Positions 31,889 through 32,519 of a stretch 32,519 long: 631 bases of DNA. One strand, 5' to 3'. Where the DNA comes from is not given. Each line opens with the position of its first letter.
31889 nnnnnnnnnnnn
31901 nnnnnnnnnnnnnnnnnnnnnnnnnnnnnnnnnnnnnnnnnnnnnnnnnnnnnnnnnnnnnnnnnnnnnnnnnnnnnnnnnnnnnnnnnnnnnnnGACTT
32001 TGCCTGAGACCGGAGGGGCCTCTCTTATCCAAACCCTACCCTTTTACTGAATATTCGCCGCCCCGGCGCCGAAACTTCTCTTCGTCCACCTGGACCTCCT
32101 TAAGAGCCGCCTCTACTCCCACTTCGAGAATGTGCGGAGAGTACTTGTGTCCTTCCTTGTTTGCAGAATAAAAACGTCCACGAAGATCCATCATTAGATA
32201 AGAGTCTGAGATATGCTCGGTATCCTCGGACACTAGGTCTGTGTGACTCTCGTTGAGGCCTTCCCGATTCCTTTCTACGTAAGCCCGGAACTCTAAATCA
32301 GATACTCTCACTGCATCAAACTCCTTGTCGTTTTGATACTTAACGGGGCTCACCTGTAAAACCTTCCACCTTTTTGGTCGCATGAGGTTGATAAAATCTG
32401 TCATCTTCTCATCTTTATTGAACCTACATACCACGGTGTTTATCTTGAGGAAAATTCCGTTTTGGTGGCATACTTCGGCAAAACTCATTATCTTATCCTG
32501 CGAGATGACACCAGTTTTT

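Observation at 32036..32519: Truncated prokaryotic viperin (pVip) at the window edge, probably the border of a defence island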

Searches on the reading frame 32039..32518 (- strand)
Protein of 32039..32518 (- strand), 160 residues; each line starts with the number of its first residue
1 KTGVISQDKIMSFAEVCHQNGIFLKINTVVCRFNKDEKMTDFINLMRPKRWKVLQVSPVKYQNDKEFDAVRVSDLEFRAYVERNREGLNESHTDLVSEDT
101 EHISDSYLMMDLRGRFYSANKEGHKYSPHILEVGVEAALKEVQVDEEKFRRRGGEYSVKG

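Call 5: search_protein_families(library=ncbifam, proteins=[window:32039-32518:-], max_evalue=1)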
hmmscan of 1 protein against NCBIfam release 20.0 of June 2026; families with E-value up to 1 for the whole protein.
seq(160 aa): 3 families
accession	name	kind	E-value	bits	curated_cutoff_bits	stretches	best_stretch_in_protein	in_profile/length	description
NF038283.1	viperin_w_prok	equivalog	5.7e-41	140.5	180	1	4-153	134-280/281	viperin family antiviral radical SAM protein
TIGR04278.1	viperin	exception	3.3e-22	79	450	1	9-156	189-336/347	antiviral radical SAM protein viperin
TIGR02666.1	moaA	equivalog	0.0031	16.5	284.05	1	7-89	140-224/336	GTP 3',8-cyclase MoaA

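Call 6: search_protein_families(library=padloc, proteins=[window:32039-32518:-], max_evalue=1)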
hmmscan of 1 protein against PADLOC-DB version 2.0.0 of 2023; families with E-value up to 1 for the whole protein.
seq(160 aa): 3 families
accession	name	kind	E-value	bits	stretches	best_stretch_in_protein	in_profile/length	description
PDLC02903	pVip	-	1e-37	128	1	4-152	119-256/257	Viperins not associated with kinases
PDLC02904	pVip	-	3.6e-35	119.7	1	8-153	127-262/262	Viperins associated with kinases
PDLC02905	pVip-kinase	-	6.9e-35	119.2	1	14-157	321-459/474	Viperin-kinase fusion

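Call 7: search_protein_families(library=pfam, proteins=[window:32039-32518:-], max_evalue=1)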
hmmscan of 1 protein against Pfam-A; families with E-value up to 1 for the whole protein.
seq(160 aa): 0 families

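Call 8: search_solved_structures(query=window:32039-32518:-, max_evalue=1, show_alignments=3)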
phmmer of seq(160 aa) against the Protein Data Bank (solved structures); distinct sequences matched with E-value up to 1: 11.
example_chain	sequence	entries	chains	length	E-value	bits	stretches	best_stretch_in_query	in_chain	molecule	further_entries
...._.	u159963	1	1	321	1.3e-23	86.8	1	11-157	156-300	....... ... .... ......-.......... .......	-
9dfu_A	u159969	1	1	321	1.3e-23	86.8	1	11-157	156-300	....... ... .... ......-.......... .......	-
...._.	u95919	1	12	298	1.4e-19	73.8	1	9-157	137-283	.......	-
9dgw_A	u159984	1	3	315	1.6e-19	73.6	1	9-157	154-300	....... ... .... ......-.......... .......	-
7n7i_A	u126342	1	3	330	1.7e-19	73.5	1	9-157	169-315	Viperin-like enzyme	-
9dfw_A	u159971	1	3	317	5.8e-19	71.7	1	9-157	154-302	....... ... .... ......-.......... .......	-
5vsl_A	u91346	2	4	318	7.3e-19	71.4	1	13-156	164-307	Radical S-adenosyl methionine domain-containing protein 2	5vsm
6q2p_A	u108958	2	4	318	2e-18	70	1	13-156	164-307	Radical S-adenosyl methionine domain-containing protein 2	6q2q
7n7h_A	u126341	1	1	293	2.7e-17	66.3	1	13-156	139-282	VIPERIN-LIKE ENZYME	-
3fbg_A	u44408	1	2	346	0.26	14.5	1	22-79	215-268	putative arginate lyase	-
1gqt_A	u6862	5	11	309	0.87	12.7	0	8-67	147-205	RIBOKINASE | PROTEIN (RIBOKINASE)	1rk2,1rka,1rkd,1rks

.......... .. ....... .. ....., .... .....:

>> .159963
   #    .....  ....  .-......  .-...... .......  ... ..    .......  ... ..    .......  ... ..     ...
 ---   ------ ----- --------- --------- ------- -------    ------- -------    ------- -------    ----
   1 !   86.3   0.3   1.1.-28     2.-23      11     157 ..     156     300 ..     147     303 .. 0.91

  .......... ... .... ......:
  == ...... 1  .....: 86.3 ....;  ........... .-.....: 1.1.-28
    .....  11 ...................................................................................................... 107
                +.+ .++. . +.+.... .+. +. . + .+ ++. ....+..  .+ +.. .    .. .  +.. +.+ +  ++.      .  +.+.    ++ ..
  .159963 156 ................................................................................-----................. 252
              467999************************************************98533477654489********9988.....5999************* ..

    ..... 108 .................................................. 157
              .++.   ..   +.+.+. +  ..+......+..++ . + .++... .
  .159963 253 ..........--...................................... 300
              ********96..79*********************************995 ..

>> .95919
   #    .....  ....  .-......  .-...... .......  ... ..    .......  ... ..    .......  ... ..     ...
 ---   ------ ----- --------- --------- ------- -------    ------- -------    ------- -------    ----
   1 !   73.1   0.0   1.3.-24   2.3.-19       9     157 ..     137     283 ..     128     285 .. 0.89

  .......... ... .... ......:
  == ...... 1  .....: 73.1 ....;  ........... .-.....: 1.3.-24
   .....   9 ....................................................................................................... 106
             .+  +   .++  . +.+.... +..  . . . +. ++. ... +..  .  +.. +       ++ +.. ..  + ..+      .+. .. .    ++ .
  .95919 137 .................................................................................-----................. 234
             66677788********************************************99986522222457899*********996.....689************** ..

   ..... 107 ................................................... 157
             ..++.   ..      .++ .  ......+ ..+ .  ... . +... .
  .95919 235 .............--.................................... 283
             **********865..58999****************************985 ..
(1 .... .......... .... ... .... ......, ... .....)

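Call 9: find_homologous_proteins(query=window:32039-32518:-, max_evalue=0.00001)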
Query seq(160 aa) (160 aa): 10 proteins with E <= 0.00001 among 25 candidates.
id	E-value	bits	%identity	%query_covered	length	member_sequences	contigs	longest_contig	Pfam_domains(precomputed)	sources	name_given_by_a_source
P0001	7.0e-32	128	44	100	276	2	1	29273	PF04055.28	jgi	jgi:radical S-adenosyl methionine domain-containing protein 2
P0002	2.8e-28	117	44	95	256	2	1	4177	PF04055.28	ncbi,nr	ncbi:radical SAM protein [Candidatus Poribacteria bacterium]|nr:radical SAM protein [Candidatus Pori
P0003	2.8e-28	117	40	96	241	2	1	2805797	PF04055.28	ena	-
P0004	1.4e-27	114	48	88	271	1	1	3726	PF04055.28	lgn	-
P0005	2.4e-27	114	44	95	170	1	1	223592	-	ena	-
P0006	7.0e-27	112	47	87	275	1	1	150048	PF04055.28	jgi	jgi:radical S-adenosyl methionine domain-containing protein 2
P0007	1.3e-25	108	45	87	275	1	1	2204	PF04055.28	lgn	-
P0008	3.2e-22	97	40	95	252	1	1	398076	PF04055.28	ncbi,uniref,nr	ncbi:molybdenum cofactor biosynthesis enzyme [Nonlabens ulvanivorans]|uniref:S-adenosylmethionine-de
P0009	1.7e-21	95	41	85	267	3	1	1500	PF04055.28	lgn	-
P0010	8.5e-14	70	35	84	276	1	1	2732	PF04055.28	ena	-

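Call 21: find_related_loci(query=A1, collection=metagenome_contigs, flank=10000)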
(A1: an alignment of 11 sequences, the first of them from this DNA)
Query A1 (160 aa) in metagenome_contigs; peptide patterns used: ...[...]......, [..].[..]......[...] (x = any residue, [..] = any of these).
321 stretches matched a pattern; 244 encode a relative of the query (tblastn E <= 1e-3); the best 80 are kept; 80 distinct loci.
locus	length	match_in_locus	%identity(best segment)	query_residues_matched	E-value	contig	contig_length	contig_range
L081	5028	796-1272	51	1-160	2e-50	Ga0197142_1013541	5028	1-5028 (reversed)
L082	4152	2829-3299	49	1-158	6e-46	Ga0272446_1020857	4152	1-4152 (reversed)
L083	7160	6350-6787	46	11-157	1e-36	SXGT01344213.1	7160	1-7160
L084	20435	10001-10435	44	14-159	5e-36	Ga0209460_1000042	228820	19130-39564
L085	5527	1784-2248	44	2-157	7e-35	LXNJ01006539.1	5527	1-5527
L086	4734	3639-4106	42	1-157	9e-34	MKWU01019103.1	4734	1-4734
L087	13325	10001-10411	44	19-157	2e-33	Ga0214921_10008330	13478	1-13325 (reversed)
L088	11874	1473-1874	48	21-156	2e-33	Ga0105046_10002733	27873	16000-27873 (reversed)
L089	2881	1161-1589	44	14-157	2e-33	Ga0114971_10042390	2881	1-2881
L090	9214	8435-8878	40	9-157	5e-33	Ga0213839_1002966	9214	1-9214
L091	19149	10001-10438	44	11-157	5e-33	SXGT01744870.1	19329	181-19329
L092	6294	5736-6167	43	13-157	6e-33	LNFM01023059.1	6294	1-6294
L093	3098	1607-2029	44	15-156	5e-32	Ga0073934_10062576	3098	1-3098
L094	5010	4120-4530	45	18-159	3e-32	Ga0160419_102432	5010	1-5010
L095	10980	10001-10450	41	5-156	4e-32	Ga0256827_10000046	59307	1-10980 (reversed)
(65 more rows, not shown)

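Call 35: search_protein_families(library=pfam, proteins=[L082:171-2003:-, L082:2156-2452:+, L082:3328-3882:+, L081:1371-3083:-, L081:379-1302:+, L082:2460-3344:+], max_evalue=0.001)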
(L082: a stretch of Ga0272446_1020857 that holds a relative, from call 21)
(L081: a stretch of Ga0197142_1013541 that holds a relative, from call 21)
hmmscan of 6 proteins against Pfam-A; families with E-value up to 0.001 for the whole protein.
L082:171-2003:- (610 aa): 8 families
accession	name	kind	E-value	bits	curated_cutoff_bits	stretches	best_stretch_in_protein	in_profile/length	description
PF00158.32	Sigma54_activat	-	2e-36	125.6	20.2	1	286-448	9-163/168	Sigma-54 interaction domain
PF14532.12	Sigma54_activ_2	-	3e-10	40.9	25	1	289-457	11-138/138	Sigma-54 interaction domain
PF07728.20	AAA_5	-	4.7e-08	33.6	22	1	302-446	2-138/139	AAA domain (dynein-related subfamily)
PF00004.35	AAA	-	1.1e-07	32.8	21.2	1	302-440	1-119/131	ATPase family associated with various cellular activities (AAA)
PF13173.12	AAA_14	-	1.5e-06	28.6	27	1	301-415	4-99/129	AAA domain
PF01078.27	Mg_chelatase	-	7.3e-06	26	20.3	1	299-429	22-157/207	Magnesium chelatase, subunit ChlI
PF00493.29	MCM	-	9.7e-05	22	23.3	1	296-432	54-175/224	MCM P-loop domain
PF13401.12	AAA_22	-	0.00069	20.4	27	0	302-395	8-104/130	AAA domain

L082:2156-2452:+ (98 aa): 0 families

L082:3328-3882:+ (184 aa): 7 families
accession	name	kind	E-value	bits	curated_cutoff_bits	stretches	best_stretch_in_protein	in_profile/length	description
PF13189.12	Cytidylate_kin2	-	3.6e-14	53.8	28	1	8-166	2-175/176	Cytidylate kinase-like family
PF02224.24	Cytidylate_kin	-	9.3e-11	42.3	26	1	8-56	1-49/211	Cytidylate kinase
PF13238.12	AAA_18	-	2.1e-09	38.3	29.4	1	8-123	1-118/128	AAA domain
PF13207.12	AAA_17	-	4.8e-08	33.8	27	1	12-126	2-130/136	AAA domain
PF01202.28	SKI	-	4.1e-06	27.5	22.1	1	15-148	2-134/159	Shikimate kinase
PF02223.23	Thymidylate_kin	-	0.00015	21.9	27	0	84-141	105-163/185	Thymidylate kinase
PF13671.12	AAA_33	-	0.00048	20.9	27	0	10-86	4-76/143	AAA domain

L081:1371-3083:- (570 aa): 5 families
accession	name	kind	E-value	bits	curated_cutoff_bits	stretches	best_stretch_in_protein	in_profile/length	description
PF07228.17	SpoIIE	-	2.1e-22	80.5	25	1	372-569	3-190/192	Stage II sporulation protein E (SpoIIE)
PF13426.13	PAS_9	-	3.9e-18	66.1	27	1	200-306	5-103/103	PAS domain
PF08448.16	PAS_4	-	4.1e-11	43.5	23.1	1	198-308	7-109/110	PAS fold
PF13188.13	PAS_8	-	5.5e-08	32.9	21.8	0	189-229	4-41/65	PAS domain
PF00989.32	PAS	-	6.4e-07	29.8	22.6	1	190-304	5-113/113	PAS fold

L081:379-1302:+ (307 aa): 2 families
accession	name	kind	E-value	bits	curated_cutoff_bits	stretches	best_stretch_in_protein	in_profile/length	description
PF04055.27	Radical_SAM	-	5.7e-21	75.8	29.5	1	9-176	3-157/166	Radical SAM superfamily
PF13353.11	Fer4_12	-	4.6e-07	30.7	22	1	8-123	10-123/137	4Fe-4S single cluster domain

L082:2460-3344:+ (294 aa): 2 families
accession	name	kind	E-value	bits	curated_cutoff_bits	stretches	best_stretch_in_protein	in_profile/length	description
PF04055.27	Radical_SAM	-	1e-20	75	29.5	1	10-166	4-163/166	Radical SAM superfamily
PF13353.11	Fer4_12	-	2.2e-05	25.2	22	1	7-110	9-115/137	4Fe-4S single cluster domain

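Call 36: search_protein_representatives(protein=window:32039-32518:-)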
Query: 160 residues. Proteins with E-value up to 0.001 (for the whole library): 921; up to 1e-10: 462; up to 1e-30: 5. The best 150 are listed.
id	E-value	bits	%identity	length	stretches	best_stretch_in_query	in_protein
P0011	1.2e-34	135.7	44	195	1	5-158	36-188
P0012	2.1e-33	131.6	49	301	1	10-160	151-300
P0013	6.8e-33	130.0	47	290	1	5-157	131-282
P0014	2.7e-32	128.1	44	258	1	7-157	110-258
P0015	3.0e-31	124.7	45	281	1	3-159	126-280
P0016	1.2e-30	122.7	45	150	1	14-156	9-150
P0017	2.8e-30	121.5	44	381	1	4-159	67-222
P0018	7.0e-29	117.0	46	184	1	20-157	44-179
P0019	1.2e-28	116.2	40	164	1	8-157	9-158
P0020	1.5e-28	115.9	45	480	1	6-157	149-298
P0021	1.7e-28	115.8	39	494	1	2-157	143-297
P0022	4.9e-28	114.2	40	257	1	4-158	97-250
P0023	5.2e-28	114.2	41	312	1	4-158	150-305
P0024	6.5e-28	113.8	39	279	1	12-156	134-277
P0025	8.2e-28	113.5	41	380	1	9-158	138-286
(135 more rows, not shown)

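Call 45: find_related_loci(query=A1, collection=viral_contigs, flank=8000)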
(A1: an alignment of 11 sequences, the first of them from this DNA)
Query A1 (160 aa) in viral_contigs; peptide patterns used: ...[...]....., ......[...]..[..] (x = any residue, [..] = any of these).
54 stretches matched a pattern; 17 encode a relative of the query (tblastn E <= 1e-3); 17 distinct loci.
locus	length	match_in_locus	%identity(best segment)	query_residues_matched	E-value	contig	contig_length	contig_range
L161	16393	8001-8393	43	21-156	2e-33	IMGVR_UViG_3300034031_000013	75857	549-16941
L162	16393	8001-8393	38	21-156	3e-29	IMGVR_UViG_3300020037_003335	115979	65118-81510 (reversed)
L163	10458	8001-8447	35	6-156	6e-28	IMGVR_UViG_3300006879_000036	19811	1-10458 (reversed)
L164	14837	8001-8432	36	11-156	1e-27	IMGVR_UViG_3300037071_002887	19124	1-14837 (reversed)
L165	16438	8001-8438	35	9-156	3e-27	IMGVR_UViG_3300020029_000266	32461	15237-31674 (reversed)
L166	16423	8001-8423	36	11-156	5e-26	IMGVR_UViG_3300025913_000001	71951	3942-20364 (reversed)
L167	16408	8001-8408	34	8-156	8e-26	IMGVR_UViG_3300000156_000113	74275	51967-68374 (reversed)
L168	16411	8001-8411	35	15-157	1e-25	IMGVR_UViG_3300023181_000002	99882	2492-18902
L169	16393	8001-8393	35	21-156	6e-25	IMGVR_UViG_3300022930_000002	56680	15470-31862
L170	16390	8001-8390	36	21-156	6e-25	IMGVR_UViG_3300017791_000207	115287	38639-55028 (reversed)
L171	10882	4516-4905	35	21-156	8e-24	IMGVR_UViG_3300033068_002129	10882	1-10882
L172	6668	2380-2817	32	6-152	1e-21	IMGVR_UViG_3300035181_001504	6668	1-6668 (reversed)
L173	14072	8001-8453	30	1-157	2e-21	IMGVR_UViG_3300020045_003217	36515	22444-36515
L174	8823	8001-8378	38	24-156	2e-21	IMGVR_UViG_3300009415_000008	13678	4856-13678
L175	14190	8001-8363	39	23-152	9e-21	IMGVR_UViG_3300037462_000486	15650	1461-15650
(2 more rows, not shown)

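Call 47: find_encoding_contigs(protein=P0001, flank=6000, max_places=3)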
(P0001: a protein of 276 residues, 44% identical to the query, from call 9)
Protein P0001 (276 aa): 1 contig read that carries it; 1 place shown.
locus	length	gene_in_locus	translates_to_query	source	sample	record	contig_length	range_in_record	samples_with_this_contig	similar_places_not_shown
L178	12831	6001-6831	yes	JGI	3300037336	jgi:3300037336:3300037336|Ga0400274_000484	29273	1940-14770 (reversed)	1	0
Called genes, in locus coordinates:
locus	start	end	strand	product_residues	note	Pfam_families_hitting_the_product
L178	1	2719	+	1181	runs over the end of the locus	PF14903:WG_beta_rep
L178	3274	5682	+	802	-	PF13620:CarboxypepD_reg, PF13715:CarbopepD_reg_2, PF07715:Plug, PF00593:TonB_dep_Rec_b-barrel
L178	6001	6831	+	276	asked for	PF04055:Radical_SAM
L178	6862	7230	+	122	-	-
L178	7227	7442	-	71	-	-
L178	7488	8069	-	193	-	-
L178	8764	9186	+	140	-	PF13551:HTH_29 (weak)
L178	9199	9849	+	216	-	-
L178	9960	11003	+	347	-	PF05167:DUF711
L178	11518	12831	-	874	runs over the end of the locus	PF01751:Toprim, PF01131:Topoisom_bac, PF13368:Toprim_C_rpt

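Call 48: find_encoding_contigs(protein=P0013, flank=6000, max_places=3)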
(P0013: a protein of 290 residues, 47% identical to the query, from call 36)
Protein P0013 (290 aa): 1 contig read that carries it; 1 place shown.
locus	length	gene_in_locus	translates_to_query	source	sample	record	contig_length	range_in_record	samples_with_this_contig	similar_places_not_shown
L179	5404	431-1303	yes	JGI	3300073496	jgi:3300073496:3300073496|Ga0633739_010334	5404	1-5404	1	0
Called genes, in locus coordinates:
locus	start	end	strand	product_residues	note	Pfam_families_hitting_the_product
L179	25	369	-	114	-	-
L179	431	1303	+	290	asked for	PF04055:Radical_SAM, PF13353:Fer4_12 (weak)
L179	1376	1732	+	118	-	-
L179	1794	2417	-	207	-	-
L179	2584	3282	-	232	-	PF22945:LEM-3_GIY-YIG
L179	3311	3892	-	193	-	-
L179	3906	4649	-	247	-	-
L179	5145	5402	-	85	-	?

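Call 51: search_protein_families(library=pfam, proteins=[L178:6862-7230:+, L179:1376-1732:+, L082:2156-2452:+, L179:25-369:-], max_evalue=0.1)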
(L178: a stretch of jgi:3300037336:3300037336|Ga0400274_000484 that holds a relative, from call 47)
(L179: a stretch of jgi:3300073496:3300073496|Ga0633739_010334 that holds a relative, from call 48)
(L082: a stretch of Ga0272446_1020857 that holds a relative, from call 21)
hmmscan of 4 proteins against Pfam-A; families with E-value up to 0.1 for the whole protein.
L178:6862-7230:+ (122 aa): 0 families

L179:1376-1732:+ (118 aa): 0 families

L082:2156-2452:+ (98 aa): 0 families

L179:25-369:- (114 aa): 0 families
